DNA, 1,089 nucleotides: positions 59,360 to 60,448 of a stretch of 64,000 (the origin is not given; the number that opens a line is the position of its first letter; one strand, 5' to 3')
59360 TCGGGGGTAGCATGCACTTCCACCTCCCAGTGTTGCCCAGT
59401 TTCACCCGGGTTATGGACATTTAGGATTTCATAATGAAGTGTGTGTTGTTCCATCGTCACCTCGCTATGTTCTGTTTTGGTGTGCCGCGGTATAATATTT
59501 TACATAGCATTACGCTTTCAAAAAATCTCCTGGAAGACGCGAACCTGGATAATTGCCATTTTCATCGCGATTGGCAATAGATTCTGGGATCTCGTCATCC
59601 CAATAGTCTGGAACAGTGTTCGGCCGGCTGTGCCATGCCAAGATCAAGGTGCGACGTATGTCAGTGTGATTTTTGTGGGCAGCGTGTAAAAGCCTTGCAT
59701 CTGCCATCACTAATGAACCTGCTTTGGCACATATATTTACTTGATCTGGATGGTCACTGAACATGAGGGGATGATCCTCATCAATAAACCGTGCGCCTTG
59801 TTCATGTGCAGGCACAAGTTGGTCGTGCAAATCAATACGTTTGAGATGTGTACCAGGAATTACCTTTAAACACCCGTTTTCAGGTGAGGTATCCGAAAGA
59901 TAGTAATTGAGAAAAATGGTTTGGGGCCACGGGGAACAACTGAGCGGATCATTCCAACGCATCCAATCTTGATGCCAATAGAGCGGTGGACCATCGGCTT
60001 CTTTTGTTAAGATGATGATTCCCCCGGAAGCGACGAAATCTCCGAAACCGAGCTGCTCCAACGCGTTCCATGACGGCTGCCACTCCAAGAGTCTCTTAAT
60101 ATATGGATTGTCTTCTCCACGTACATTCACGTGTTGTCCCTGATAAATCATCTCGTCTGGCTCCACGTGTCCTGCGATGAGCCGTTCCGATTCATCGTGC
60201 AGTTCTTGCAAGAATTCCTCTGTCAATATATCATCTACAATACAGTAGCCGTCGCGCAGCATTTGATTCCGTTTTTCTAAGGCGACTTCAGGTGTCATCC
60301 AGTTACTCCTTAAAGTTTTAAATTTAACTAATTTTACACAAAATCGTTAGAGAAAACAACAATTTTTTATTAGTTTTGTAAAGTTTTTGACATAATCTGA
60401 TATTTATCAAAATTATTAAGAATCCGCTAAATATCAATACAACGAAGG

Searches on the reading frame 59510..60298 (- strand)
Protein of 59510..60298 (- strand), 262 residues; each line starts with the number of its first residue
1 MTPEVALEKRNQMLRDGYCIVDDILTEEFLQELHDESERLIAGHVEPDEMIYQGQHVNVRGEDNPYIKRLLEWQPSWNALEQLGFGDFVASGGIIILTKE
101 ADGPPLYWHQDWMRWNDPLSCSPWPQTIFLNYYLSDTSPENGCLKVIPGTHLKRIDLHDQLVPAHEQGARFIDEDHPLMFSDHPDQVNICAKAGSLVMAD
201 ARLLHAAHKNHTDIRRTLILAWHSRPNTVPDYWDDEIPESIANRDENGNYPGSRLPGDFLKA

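Call 12: find_encoding_contigs(protein=window:59510-60298:-, flank=10000, max_places=6)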
Protein window:59510-60298:- (262 aa): no gene with exactly this product is on record in the collection.
